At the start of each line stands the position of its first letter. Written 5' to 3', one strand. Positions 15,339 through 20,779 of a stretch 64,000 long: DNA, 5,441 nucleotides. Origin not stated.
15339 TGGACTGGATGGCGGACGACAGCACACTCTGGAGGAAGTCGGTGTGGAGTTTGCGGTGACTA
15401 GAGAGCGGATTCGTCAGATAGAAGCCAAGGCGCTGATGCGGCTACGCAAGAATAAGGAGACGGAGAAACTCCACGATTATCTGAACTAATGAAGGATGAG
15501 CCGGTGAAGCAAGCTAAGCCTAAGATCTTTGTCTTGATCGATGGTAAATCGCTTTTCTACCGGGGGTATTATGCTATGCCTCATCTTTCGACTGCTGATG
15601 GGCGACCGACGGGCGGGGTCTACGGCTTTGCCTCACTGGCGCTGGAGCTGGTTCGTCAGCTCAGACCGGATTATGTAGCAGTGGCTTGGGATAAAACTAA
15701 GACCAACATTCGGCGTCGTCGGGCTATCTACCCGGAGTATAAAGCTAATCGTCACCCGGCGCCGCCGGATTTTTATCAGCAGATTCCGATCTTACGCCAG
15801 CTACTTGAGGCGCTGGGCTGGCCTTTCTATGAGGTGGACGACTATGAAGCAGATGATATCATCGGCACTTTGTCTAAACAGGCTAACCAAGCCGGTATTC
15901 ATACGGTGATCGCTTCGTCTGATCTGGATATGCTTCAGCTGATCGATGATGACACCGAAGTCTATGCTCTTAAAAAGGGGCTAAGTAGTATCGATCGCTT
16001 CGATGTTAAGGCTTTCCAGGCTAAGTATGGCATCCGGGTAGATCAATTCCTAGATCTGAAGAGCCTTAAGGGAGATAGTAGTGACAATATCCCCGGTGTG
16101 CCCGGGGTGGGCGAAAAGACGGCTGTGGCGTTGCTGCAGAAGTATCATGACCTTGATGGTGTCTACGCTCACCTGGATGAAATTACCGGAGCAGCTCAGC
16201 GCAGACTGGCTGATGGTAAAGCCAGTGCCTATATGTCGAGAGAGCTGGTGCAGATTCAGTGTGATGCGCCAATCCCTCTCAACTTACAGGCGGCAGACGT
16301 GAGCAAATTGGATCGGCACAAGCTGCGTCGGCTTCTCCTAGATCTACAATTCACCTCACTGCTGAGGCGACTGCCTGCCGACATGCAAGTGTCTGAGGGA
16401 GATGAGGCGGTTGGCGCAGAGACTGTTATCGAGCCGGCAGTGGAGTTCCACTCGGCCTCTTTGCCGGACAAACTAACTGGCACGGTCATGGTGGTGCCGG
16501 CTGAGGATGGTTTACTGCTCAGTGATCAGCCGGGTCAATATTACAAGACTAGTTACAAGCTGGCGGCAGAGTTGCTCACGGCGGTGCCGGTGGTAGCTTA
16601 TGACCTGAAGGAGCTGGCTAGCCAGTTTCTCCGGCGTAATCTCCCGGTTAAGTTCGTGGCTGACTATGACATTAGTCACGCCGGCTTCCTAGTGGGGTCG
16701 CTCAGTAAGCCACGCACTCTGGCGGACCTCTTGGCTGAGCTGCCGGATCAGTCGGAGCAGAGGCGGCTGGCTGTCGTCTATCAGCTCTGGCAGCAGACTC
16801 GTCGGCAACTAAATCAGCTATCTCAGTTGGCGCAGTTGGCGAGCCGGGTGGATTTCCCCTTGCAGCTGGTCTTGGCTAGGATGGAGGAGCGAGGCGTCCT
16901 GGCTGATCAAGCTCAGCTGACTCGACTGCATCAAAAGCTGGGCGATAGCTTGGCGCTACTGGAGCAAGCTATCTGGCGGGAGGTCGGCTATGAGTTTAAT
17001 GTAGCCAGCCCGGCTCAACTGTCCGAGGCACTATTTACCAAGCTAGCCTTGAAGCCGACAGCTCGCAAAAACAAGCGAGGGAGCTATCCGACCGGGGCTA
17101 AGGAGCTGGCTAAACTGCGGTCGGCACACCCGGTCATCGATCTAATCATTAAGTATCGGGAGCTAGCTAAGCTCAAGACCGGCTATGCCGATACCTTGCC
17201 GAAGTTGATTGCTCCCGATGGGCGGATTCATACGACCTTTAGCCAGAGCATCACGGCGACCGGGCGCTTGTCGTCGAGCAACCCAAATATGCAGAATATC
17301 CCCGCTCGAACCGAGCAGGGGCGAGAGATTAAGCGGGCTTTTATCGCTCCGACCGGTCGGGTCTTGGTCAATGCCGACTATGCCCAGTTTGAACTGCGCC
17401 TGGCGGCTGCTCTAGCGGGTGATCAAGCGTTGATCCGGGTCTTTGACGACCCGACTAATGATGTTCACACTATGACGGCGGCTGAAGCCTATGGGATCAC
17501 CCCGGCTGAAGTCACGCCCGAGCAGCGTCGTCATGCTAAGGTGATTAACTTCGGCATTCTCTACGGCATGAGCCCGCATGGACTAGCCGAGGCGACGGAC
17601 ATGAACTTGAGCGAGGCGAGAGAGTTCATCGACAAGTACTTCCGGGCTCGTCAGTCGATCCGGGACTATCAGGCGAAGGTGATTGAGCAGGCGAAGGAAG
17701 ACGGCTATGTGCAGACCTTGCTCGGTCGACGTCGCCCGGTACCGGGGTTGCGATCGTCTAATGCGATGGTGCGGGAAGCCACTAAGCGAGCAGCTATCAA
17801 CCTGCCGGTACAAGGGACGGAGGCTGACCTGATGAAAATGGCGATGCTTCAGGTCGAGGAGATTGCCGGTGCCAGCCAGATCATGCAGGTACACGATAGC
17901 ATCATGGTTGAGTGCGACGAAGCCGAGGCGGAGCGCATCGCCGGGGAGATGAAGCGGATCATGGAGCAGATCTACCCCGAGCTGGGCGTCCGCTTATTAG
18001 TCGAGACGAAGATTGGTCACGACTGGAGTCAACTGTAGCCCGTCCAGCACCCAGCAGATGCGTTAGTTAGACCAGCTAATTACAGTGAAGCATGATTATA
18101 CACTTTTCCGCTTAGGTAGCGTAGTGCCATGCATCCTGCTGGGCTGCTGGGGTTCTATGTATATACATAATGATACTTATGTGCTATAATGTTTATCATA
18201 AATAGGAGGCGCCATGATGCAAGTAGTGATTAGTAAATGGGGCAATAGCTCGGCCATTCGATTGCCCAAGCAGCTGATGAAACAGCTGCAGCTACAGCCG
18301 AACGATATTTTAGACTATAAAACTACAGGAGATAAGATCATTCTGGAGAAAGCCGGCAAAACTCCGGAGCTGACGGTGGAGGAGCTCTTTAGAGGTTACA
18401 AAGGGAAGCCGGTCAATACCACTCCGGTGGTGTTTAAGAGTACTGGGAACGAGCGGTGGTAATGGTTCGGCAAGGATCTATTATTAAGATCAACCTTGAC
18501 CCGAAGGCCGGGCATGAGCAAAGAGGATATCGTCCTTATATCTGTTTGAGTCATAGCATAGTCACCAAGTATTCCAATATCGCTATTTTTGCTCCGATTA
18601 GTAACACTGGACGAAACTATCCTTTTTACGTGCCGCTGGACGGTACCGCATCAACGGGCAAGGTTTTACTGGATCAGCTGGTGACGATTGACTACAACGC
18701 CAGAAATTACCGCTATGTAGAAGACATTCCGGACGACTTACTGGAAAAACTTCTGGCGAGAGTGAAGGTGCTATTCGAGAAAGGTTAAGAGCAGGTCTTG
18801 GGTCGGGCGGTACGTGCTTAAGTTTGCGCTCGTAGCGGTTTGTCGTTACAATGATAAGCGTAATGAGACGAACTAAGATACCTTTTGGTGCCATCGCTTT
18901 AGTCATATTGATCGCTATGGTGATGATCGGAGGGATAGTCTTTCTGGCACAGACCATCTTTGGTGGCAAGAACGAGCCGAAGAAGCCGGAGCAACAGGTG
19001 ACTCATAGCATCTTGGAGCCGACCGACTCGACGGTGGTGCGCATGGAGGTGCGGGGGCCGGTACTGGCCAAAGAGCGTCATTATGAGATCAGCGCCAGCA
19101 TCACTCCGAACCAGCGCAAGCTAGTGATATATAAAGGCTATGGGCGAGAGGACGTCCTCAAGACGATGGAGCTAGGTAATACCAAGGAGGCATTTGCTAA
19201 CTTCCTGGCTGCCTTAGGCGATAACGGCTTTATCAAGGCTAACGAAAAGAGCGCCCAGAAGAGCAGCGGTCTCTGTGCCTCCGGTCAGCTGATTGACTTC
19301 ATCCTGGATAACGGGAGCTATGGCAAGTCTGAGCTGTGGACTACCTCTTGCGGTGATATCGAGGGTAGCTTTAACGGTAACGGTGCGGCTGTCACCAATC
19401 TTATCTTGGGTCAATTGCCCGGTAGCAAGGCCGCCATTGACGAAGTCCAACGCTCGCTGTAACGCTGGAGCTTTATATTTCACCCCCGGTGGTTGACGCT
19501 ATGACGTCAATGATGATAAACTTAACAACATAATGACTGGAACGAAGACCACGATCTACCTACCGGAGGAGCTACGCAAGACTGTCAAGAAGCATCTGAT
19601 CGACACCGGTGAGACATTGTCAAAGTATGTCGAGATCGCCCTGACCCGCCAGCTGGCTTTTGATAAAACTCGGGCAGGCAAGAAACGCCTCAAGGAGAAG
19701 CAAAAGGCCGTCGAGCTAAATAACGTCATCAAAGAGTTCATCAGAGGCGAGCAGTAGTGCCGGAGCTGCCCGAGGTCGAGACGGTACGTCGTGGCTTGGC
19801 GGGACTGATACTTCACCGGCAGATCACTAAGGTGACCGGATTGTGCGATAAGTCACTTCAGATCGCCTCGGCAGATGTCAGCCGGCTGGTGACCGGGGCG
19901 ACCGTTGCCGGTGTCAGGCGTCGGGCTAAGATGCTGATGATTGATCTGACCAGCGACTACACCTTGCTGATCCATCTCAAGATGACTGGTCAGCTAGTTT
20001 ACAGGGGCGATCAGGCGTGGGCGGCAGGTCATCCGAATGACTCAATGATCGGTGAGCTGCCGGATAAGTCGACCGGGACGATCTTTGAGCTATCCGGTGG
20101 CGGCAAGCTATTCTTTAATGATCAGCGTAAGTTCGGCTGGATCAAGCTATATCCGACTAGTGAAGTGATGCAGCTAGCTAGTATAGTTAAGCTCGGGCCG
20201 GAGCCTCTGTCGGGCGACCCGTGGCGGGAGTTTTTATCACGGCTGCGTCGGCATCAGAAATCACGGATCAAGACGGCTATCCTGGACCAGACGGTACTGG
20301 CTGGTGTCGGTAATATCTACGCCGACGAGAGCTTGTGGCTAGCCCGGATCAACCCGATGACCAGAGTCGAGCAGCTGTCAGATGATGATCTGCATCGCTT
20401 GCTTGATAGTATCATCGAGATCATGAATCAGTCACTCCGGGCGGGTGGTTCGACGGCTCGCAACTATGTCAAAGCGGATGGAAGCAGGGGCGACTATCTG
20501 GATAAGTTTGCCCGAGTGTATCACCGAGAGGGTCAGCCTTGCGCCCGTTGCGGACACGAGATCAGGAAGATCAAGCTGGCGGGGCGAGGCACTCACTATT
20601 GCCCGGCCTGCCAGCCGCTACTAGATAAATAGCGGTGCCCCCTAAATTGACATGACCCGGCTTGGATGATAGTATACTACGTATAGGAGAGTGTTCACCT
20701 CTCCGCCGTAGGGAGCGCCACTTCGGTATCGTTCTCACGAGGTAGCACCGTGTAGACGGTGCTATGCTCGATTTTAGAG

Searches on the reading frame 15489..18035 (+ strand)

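Call 74: search_protein_families(library=pfam, proteins=[window:15489-18035:+], max_evalue=0.0001)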
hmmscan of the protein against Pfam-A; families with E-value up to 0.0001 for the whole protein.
window:15489-18035:+ (849 aa): 3 families
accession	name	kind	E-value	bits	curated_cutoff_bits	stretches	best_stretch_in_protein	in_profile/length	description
PF00476.26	DNA_pol_A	-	7.4e-131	437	34.3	1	475-847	2-380/381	DNA polymerase family A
PF02739.22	5_3_exonuc_N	-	2.3e-51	174.2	34.3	1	14-181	2-164/164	5'-3' exonuclease, N-terminal resolvase-like domain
PF01367.25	5_3_exonuc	-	4.5e-31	107.6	40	1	184-276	3-96/97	5'-3' exonuclease, C-terminal SAM fold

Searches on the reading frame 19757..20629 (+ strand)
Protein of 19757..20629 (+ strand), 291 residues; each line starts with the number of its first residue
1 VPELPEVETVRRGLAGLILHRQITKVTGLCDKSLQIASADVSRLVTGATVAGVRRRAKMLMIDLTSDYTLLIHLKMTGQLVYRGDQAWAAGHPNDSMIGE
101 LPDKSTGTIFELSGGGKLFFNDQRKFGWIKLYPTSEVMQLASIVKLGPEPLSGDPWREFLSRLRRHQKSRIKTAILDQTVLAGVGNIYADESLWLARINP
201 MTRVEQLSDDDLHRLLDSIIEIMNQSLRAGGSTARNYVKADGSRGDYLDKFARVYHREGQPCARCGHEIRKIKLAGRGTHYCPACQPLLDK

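Call 74: search_protein_families(library=pfam, proteins=[window:19757-20629:+], max_evalue=0.0001)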
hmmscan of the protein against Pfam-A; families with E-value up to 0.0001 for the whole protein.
window:19757-20629:+ (291 aa): 3 families
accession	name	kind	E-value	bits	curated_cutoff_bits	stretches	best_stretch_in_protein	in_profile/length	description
PF01149.29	Fapy_DNA_glyco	-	4.1e-28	98.8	25.5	1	1-128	1-116/117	Formamidopyrimidine-DNA glycosylase N-terminal domain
PF06831.19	H2TH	-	6.8e-25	87.3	34.7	1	146-235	1-90/93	Formamidopyrimidine-DNA glycosylase H2TH domain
PF06827.20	zf-FPG_IleRS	-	4.9e-12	45.9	21.3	1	259-287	1-29/30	Zinc finger found in FPG and IleRS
